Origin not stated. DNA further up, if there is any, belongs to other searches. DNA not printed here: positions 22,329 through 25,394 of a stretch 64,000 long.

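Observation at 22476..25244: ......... intein precisely at the catalytic cysteine of a TviB/WbpO-type UDP-GlcNAc 6-dehydrogenase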

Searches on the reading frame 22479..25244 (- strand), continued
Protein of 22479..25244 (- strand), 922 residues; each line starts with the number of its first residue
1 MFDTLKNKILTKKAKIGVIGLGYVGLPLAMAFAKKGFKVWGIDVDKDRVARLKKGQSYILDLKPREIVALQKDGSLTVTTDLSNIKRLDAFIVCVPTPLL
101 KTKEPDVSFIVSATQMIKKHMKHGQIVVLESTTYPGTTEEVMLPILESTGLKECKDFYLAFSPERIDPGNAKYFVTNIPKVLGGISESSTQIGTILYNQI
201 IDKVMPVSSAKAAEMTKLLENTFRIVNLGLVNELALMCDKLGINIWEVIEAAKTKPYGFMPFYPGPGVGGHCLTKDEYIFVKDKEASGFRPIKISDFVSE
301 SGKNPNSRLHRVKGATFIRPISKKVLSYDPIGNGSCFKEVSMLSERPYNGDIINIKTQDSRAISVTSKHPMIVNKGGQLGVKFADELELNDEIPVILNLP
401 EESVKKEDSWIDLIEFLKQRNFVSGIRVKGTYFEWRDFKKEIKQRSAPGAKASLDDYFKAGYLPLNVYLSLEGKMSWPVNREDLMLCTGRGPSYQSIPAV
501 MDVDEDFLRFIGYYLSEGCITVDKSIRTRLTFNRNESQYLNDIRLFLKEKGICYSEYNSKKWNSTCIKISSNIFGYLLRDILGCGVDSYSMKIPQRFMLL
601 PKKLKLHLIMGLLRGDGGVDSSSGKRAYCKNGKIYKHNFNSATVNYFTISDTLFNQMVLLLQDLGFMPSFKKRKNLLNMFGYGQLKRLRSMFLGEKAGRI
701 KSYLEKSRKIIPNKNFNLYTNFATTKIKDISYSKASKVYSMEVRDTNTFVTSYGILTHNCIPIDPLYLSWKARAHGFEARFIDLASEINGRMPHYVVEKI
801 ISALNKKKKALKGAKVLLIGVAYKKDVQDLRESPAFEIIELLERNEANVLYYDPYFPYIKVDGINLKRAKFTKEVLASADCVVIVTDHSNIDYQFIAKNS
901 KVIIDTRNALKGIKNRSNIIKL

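Call 9: find_homologous_proteins(query=window:22479-25244:-, max_evalue=1e-10)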
Query window:22479-25244:- (922 aa): 1332 proteins with E <= 1e-10 among 8000 candidates; the best 120 are listed.
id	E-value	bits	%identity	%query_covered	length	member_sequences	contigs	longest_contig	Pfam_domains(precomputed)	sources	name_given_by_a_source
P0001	0.0e+0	2092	100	100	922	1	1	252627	PF00984.25,PF03446.22,PF14528.12,PF03721.21,PF03720.23,PF14890.12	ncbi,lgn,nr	ncbi:MAG: nucleotide sugar dehydrogenase [Candidatus Omnitrophota bacterium]|nr:nucleotide sugar deh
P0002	0.0e+0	1696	79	100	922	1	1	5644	PF00984.25,PF03446.22,PF03721.21,PF03720.23,PF14890.12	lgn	-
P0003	0.0e+0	1670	79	100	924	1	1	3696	PF00984.25,PF03446.22,PF14528.12,PF03721.21,PF03720.23,PF14890.12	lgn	-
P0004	0.0e+0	1617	76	100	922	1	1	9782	PF00984.25,PF03446.22,PF03721.21,PF03720.23,PF14890.12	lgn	-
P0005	0.0e+0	1398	65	100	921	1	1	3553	PF00984.25,PF03446.22,PF14528.12,PF03721.21,PF03720.23,PF14890.12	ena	-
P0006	0.0e+0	1398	65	100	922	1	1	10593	PF00984.25,PF03446.22,PF14528.12,PF03721.21,PF03720.23,PF14890.12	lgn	-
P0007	0.0e+0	1398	65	100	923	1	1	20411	PF00984.25,PF03446.22,PF14528.12,PF03721.21,PF03720.23,PF14890.12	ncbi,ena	-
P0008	0.0e+0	1394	65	98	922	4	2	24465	PF00984.25,PF03446.22,PF14528.12,PF03721.21,PF03720.23,PF14890.12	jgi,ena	-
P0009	0.0e+0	1393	64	100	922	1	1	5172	PF00984.25,PF03446.22,PF14528.12,PF03721.21,PF03720.23,PF14890.12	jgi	-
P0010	0.0e+0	1390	64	100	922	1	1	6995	PF00984.25,PF03446.22,PF14528.12,PF03721.21,PF03720.23,PF14890.12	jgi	jgi:nucleotide sugar dehydrogenase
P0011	0.0e+0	1389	65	98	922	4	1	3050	PF00984.25,PF03446.22,PF14528.12,PF03721.21,PF03720.23,PF14890.12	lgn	-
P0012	0.0e+0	1380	65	100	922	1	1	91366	PF00984.25,PF03446.22,PF14528.12,PF03721.21,PF03720.23,PF14890.12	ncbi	-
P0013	0.0e+0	1376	64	100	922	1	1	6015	PF00984.25,PF03446.22,PF14528.12,PF03721.21,PF03720.23,PF14890.12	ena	-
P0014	0.0e+0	1373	64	100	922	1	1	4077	PF00984.25,PF03446.22,PF14528.12,PF03721.21,PF03720.23,PF14890.12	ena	-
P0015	0.0e+0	1370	65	99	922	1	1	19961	PF00984.25,PF03446.22,PF14528.12,PF03721.21,PF03720.23,PF14890.12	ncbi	-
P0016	0.0e+0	1364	64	100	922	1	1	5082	PF00984.25,PF03446.22,PF14528.12,PF03721.21,PF03720.23,PF14890.12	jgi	-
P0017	0.0e+0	1360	63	100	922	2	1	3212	PF00984.25,PF03446.22,PF14528.12,PF03721.21,PF03720.23,PF14890.12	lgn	-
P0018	0.0e+0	1349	63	100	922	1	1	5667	PF00984.25,PF03446.22,PF14528.12,PF03721.21,PF03720.23,PF14890.12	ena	-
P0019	0.0e+0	1240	60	100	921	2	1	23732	PF00984.25,PF03446.22,PF14528.12,PF03721.21,PF03720.23,PF02737.25,PF14890.12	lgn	-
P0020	0.0e+0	1064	52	100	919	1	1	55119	PF00984.25,PF03446.22,PF14528.12,PF03721.21,PF03720.23,PF14890.12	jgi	jgi:UDP-N-acetyl-D-mannosaminuronate dehydrogenase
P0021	0.0e+0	1054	53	97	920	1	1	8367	PF00984.25,PF03446.22,PF03721.21,PF03720.23,PF14890.12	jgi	jgi:nucleotide sugar dehydrogenase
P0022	0.0e+0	1043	50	100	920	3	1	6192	PF00984.25,PF03446.22,PF14528.12,PF03721.21,PF03720.23,PF14890.12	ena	-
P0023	0.0e+0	1028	51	100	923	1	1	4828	PF00984.25,PF03446.22,PF14528.12,PF03721.21,PF03720.23,PF02737.25,PF14890.12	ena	-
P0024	0.0e+0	1027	50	100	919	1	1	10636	PF00984.25,PF03446.22,PF14528.12,PF03721.21,PF03720.23,PF14890.12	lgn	-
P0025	0.0e+0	1027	51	100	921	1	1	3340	PF00984.25,PF03446.22,PF14528.12,PF03721.21,PF03720.23,PF14890.12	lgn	-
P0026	0.0e+0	1024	52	100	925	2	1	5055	PF00984.25,PF03446.22,PF14528.12,PF03721.21,PF03720.23,PF14890.12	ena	-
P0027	0.0e+0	1023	52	100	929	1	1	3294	PF00984.25,PF03446.22,PF14528.12,PF03721.21,PF03720.23,PF14890.12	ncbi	-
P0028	0.0e+0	1019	52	100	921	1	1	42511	PF00984.25,PF03446.22,PF14528.12,PF03721.21,PF03720.23,PF14890.12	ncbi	-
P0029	0.0e+0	1017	49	100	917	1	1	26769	PF00984.25,PF03446.22,PF14528.12,PF03721.21,PF03720.23,PF14890.12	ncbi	-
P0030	0.0e+0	1013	51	99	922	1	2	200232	PF00984.25,PF03446.22,PF14528.12,PF03721.21,PF03720.23,PF14890.12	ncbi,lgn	ncbi:MAG: nucleotide sugar dehydrogenase [Candidatus Omnitrophota bacterium]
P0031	1.9e-298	1011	50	100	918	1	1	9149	PF00984.25,PF03446.22,PF03721.21,PF03720.23,PF14890.12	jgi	jgi:UDP-N-acetyl-D-mannosaminuronate dehydrogenase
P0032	2.3e-298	1011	50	100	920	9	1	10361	PF00984.25,PF03446.22,PF14528.12,PF03721.21,PF03720.23,PF14890.12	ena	-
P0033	2.6e-295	1000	50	100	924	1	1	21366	PF00984.25,PF03446.22,PF14528.12,PF03721.21,PF03720.23,PF14890.12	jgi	-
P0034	3.0e-295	1000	49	100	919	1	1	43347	PF00984.25,PF03446.22,PF03721.21,PF03720.23,PF14890.12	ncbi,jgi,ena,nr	ncbi:MAG: hypothetical protein AUJ70_00490 [Candidatus Omnitrophica bacterium CG1_02_40_15]|nr:MAG: 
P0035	3.4e-293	993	49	99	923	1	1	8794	PF00984.25,PF03446.22,PF14528.12,PF03721.21,PF03720.23,PF14890.12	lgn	-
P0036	1.1e-292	992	49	100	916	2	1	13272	PF00984.25,PF03446.22,PF14528.12,PF03721.21,PF03720.23,PF14890.12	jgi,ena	-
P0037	1.1e-291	988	49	98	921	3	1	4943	PF00984.25,PF03446.22,PF14528.12,PF03721.21,PF03720.23,PF14890.12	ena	-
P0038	3.5e-290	983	51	99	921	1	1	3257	PF00984.25,PF03446.22,PF14528.12,PF03721.21,PF03720.23,PF14890.12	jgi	jgi:nucleotide sugar dehydrogenase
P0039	2.0e-289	981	49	99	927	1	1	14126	PF00984.25,PF03446.22,PF14528.12,PF03721.21,PF03720.23,PF14890.12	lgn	-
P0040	2.3e-287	974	48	100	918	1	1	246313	PF00984.25,PF03446.22,PF14528.12,PF03721.21,PF03720.23,PF14890.12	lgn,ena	-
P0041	1.1e-286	972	48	100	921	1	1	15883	PF00984.25,PF03446.22,PF14528.12,PF03721.21,PF03720.23,PF14890.12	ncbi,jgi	ncbi:MAG: nucleotide sugar dehydrogenase [Candidatus Omnitrophota bacterium]|jgi:nucleotide sugar de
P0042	2.8e-286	971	48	100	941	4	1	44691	PF00984.25,PF03446.22,PF14528.12,PF03721.21,PF03720.23,PF14890.12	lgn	-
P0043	4.2e-286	970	48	100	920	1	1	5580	PF00984.25,PF03446.22,PF14528.12,PF03721.21,PF03720.23,PF14890.12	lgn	-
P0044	1.4e-285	968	48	98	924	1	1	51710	PF00984.25,PF03446.22,PF14528.12,PF03721.21,PF03720.23,PF14890.12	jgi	jgi:nucleotide sugar dehydrogenase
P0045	2.1e-284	964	49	100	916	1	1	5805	PF00984.25,PF03446.22,PF14528.12,PF03721.21,PF03720.23,PF14890.12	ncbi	-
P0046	1.0e-283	962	48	100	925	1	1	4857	PF00984.25,PF03446.22,PF14528.12,PF03721.21,PF03720.23,PF14890.12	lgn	-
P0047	8.5e-283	959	49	100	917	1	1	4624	PF00984.25,PF03446.22,PF14528.12,PF03721.21,PF03720.23,PF14890.12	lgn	-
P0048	3.0e-282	957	49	99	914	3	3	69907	PF00984.25,PF03446.22,PF14528.12,PF03721.21,PF03720.23,PF14890.12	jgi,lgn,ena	-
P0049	9.2e-282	956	48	99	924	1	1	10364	PF00984.25,PF03446.22,PF14528.12,PF03721.21,PF03720.23,PF14890.12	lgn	-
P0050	1.7e-281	955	47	100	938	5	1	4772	PF00984.25,PF03446.22,PF14528.12,PF03721.21,PF03720.23,PF14890.12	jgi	jgi:nucleotide sugar dehydrogenase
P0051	5.5e-281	953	47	100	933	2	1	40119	PF00984.25,PF02558.23,PF03446.22,PF14528.12,PF03721.21,PF03720.23,PF14890.12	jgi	jgi:nucleotide sugar dehydrogenase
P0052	6.0e-281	953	48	100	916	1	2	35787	PF00984.25,PF03446.22,PF14528.12,PF03721.21,PF03720.23,PF14890.12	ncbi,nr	ncbi:MAG: nucleotide sugar dehydrogenase [Candidatus Omnitrophica bacterium]|nr:nucleotide sugar deh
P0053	1.2e-279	949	50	100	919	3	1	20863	PF00984.25,PF03446.22,PF14528.12,PF03721.21,PF03720.23,PF14890.12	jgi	-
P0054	4.5e-279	947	47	100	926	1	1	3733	PF00984.25,PF03446.22,PF14528.12,PF03721.21,PF03720.23,PF14890.12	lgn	-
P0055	6.5e-279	946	47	100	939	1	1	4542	PF00984.25,PF03446.22,PF14528.12,PF03721.21,PF03720.23,PF14890.12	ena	-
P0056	1.6e-278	945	49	98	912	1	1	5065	PF00984.25,PF02558.23,PF03446.22,PF14528.12,PF03721.21,PF03720.23,PF02737.25,PF14890.12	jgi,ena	-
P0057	1.0e-277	942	47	100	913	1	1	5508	PF00984.25,PF14528.12,PF03721.21,PF03720.23,PF14890.12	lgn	-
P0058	3.4e-277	940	47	100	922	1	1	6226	PF00984.25,PF03446.22,PF03721.21,PF03720.23,PF14890.12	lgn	-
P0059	7.5e-277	939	47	98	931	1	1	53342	PF00984.25,PF03446.22,PF14528.12,PF03721.21,PF03720.23,PF14890.12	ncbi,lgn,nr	ncbi:MAG: nucleotide sugar dehydrogenase [Candidatus Omnitrophica bacterium]|nr:nucleotide sugar deh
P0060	1.6e-276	938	48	99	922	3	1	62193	PF00984.25,PF03446.22,PF14528.12,PF03721.21,PF03720.23,PF14890.12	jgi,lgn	-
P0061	3.2e-276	937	47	99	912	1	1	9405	PF00984.25,PF03446.22,PF14528.12,PF03721.21,PF03720.23,PF14890.12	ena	-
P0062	7.2e-276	936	46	100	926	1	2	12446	PF00984.25,PF03446.22,PF14528.12,PF03721.21,PF03720.23,PF14890.12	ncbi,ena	-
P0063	3.4e-275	934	46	100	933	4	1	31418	PF00984.25,PF03446.22,PF14528.12,PF03721.21,PF03720.23,PF14890.12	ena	-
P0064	3.8e-275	934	47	98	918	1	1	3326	PF00984.25,PF03446.22,PF14528.12,PF03721.21,PF03720.23,PF14890.12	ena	-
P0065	9.4e-275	932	48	99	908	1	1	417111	PF00984.25,PF03446.22,PF14528.12,PF03721.21,PF03720.23,PF14890.12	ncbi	ncbi:MAG: nucleotide sugar dehydrogenase [Candidatus Omnitrophota bacterium]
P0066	1.1e-274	932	47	100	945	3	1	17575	PF00984.25,PF03446.22,PF03721.21,PF03720.23,PF02737.25,PF14890.12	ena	-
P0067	3.4e-273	927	48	99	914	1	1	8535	PF00984.25,PF03446.22,PF14528.12,PF03721.21,PF03720.23,PF14890.12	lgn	-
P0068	7.5e-273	926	47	100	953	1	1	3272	PF00984.25,PF03446.22,PF14528.12,PF03721.21,PF03720.23,PF14890.12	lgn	-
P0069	1.6e-271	922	47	100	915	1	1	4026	PF00984.25,PF03446.22,PF14528.12,PF03721.21,PF03720.23,PF14890.12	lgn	-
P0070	1.9e-271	921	47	100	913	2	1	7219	PF00984.25,PF02558.23,PF03446.22,PF14528.12,PF01210.30,PF03721.21,PF03720.23,PF02737.25,PF14890.12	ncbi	-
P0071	2.6e-271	921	48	99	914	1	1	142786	PF00984.25,PF03446.22,PF14528.12,PF03721.21,PF03720.23,PF14890.12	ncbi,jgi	jgi:nucleotide sugar dehydrogenase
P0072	3.3e-271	921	48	100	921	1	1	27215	PF00984.25,PF03446.22,PF14528.12,PF03721.21,PF03720.23,PF14890.12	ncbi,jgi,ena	-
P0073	3.7e-271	920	45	100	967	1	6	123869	PF00984.25,PF03446.22,PF14528.12,PF03721.21,PF03720.23,PF14890.12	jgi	-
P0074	7.0e-271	920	46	100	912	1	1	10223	PF00984.25,PF03446.22,PF14528.12,PF03721.21,PF03720.23,PF14890.12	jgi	-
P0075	7.7e-271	919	47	100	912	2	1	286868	PF00984.25,PF03446.22,PF14528.12,PF03721.21,PF03720.23,PF14890.12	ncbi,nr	ncbi:MAG: nucleotide sugar dehydrogenase [Candidatus Omnitrophica bacterium]|nr:nucleotide sugar deh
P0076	8.0e-271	919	46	100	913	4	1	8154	PF00984.25,PF14528.12,PF03721.21,PF03720.23,PF14890.12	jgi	jgi:nucleotide sugar dehydrogenase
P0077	1.3e-270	919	48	99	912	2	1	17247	PF00984.25,PF03446.22,PF14528.12,PF03721.21,PF03720.23,PF14890.12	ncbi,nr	ncbi:MAG: nucleotide sugar dehydrogenase [Candidatus Omnitrophota bacterium]|nr:nucleotide sugar deh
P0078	1.4e-270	919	48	97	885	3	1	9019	PF00984.25,PF02558.23,PF03446.22,PF14528.12,PF03721.21,PF03720.23,PF14890.12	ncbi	ncbi:MAG: hypothetical protein A3D27_00925, partial [Omnitrophica WOR_2 bacterium RIFCSPHIGHO2_02_FU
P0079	1.9e-270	918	47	100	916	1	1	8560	PF00984.25,PF03446.22,PF14528.12,PF03721.21,PF03720.23,PF14890.12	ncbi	-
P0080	6.0e-270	916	48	98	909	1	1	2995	PF00984.25,PF03446.22,PF14528.12,PF03721.21,PF03720.23,PF14890.12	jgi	jgi:nucleotide sugar dehydrogenase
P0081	6.3e-270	916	47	100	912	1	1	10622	PF00984.25,PF14528.12,PF03721.21,PF03720.23,PF14890.12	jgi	-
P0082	1.2e-269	915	46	100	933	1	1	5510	PF00984.25,PF03446.22,PF14528.12,PF03721.21,PF03720.23,PF14890.12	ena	-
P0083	4.1e-269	914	48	100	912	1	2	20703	PF00984.25,PF03446.22,PF14528.12,PF03721.21,PF03720.23,PF14890.12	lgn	-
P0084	1.4e-268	912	46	100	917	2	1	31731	PF00984.25,PF02558.23,PF03446.22,PF14528.12,PF03721.21,PF03720.23,PF14890.12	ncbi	-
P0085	6.1e-268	910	47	100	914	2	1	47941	PF00984.25,PF03446.22,PF14528.12,PF03721.21,PF03720.23,PF14890.12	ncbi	-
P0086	9.0e-268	909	48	99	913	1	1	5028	PF00984.25,PF03446.22,PF14528.12,PF03721.21,PF03720.23,PF02737.25,PF14890.12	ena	-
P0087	1.3e-267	909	48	99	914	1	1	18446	PF00984.25,PF03446.22,PF14528.12,PF03721.21,PF03720.23,PF14890.12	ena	-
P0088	2.0e-267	908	48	98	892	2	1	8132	PF00984.25,PF02254.25,PF03446.22,PF14528.12,PF03721.21,PF03720.23,PF14890.12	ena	-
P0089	2.5e-267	908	46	100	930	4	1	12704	PF00984.25,PF03446.22,PF14528.12,PF03721.21,PF03720.23,PF14890.12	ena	-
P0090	8.6e-267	906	47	97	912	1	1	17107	PF00984.25,PF14528.12,PF03721.21,PF03720.23,PF14890.12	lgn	-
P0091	1.4e-266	905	46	99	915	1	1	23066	PF00984.25,PF03446.22,PF14528.12,PF03721.21,PF03720.23,PF14890.12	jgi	jgi:UDP-N-acetyl-D-mannosaminuronate dehydrogenase/intein/homing endonuclease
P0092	5.4e-266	903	46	99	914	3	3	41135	PF00984.25,PF03446.22,PF14528.12,PF03721.21,PF03720.23,PF02737.25,PF14890.12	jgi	jgi:nucleotide sugar dehydrogenase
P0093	8.4e-266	903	44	97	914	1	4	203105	PF00984.25,PF03446.22,PF14528.12,PF03721.21,PF03720.23,PF14890.12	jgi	jgi:nucleotide sugar dehydrogenase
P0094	9.8e-266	903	47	98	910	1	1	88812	PF00984.25,PF03446.22,PF14528.12,PF03721.21,PF03720.23,PF14890.12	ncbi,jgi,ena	ncbi:MAG: nucleotide sugar dehydrogenase [Candidatus Omnitrophota bacterium]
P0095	2.8e-265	901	46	100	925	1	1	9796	PF00984.25,PF03446.22,PF14528.12,PF03721.21,PF03720.23,PF14890.12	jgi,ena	-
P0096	1.5e-264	899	46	100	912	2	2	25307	PF00984.25,PF03446.22,PF14528.12,PF03721.21,PF03720.23,PF14890.12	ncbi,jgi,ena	-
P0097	1.8e-264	898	46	98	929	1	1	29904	PF00984.25,PF03446.22,PF14528.12,PF03721.21,PF03720.23,PF14890.12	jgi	jgi:nucleotide sugar dehydrogenase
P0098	1.9e-264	898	46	100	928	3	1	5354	PF00984.25,PF03446.22,PF14528.12,PF03721.21,PF03720.23,PF14890.12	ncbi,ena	-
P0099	2.0e-264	898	46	100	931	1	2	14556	PF00984.25,PF03446.22,PF14528.12,PF03721.21,PF03720.23,PF14890.12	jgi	-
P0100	1.1e-263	896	48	98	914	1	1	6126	PF00984.25,PF02558.23,PF03446.22,PF14528.12,PF03721.21,PF03720.23,PF14890.12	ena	-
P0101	1.4e-263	895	45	100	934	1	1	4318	PF00984.25,PF03446.22,PF14528.12,PF03721.21,PF03720.23,PF14890.12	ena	-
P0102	3.1e-263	894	47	99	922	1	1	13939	PF00984.25,PF03446.22,PF14528.12,PF03721.21,PF03720.23,PF14890.12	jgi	jgi:nucleotide sugar dehydrogenase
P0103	2.6e-262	891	44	100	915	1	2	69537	PF00984.25,PF03446.22,PF14528.12,PF03721.21,PF03720.23,PF14890.12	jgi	-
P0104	1.0e-261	889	46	100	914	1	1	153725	PF00984.25,PF03446.22,PF14528.12,PF03721.21,PF03720.23,PF14890.12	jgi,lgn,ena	-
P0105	1.7e-261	889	45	99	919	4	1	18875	PF00984.25,PF03446.22,PF14528.12,PF03721.21,PF03720.23,PF02737.25,PF14890.12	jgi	-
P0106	4.1e-261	887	46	98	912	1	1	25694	PF00984.25,PF03446.22,PF14528.12,PF03721.21,PF03720.23,PF14890.12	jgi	-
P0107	6.6e-261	887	47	100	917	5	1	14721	PF00984.25,PF03446.22,PF14528.12,PF03721.21,PF03720.23,PF14890.12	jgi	-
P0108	2.3e-260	885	45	99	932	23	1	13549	PF00984.25,PF03446.22,PF14528.12,PF03721.21,PF03720.23,PF14890.12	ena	-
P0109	2.7e-260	885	46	99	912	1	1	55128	PF00984.25,PF03446.22,PF14528.12,PF03721.21,PF03720.23,PF14890.12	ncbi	ncbi:MAG: nucleotide sugar dehydrogenase [Candidatus Omnitrophota bacterium]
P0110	2.7e-260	885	46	100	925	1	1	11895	PF00984.25,PF03446.22,PF14528.12,PF03721.21,PF03720.23,PF14890.12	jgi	-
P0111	6.7e-260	883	45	100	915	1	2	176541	PF00984.25,PF03446.22,PF14528.12,PF03721.21,PF03720.23,PF14890.12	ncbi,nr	ncbi:MAG: nucleotide sugar dehydrogenase [Planctomycetes bacterium]|nr:nucleotide sugar dehydrogenas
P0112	1.1e-259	883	45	99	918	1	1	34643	PF00984.25,PF03446.22,PF14528.12,PF03721.21,PF03720.23,PF14890.12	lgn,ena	-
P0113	3.0e-258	878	45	99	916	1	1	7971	PF00984.25,PF03446.22,PF14528.12,PF03721.21,PF03720.23,PF14890.12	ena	-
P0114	6.7e-256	870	45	100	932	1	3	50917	PF00984.25,PF03446.22,PF14528.12,PF03721.21,PF03720.23,PF14890.12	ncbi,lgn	-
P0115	9.5e-256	870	44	100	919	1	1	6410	PF00984.25,PF03446.22,PF14528.12,PF03721.21,PF03720.23,PF14890.12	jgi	jgi:UDP-N-acetyl-D-mannosaminuronate dehydrogenase/intein/homing endonuclease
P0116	1.7e-255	869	47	98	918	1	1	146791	PF00984.25,PF03446.22,PF14528.12,PF03721.21,PF03720.23,PF14890.12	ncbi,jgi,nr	ncbi:MAG: hypothetical protein CBR30_03775 [Dictyoglomus sp. NZ13-RE01]|nr:MAG: hypothetical protein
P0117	2.9e-255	868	45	100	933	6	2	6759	PF00984.25,PF03446.22,PF14528.12,PF03721.21,PF03720.23,PF14890.12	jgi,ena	-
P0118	8.9e-255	866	66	43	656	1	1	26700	PF00984.25,PF03446.22,PF03721.21,PF03720.23,PF14890.12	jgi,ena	-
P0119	2.0e-254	865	45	100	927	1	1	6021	PF00984.25,PF03446.22,PF14528.12,PF03721.21,PF03720.23,PF14890.12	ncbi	-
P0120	3.2e-253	861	46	100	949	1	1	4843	PF00984.25,PF03446.22,PF14528.12,PF03721.21,PF03720.23,PF14890.12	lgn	-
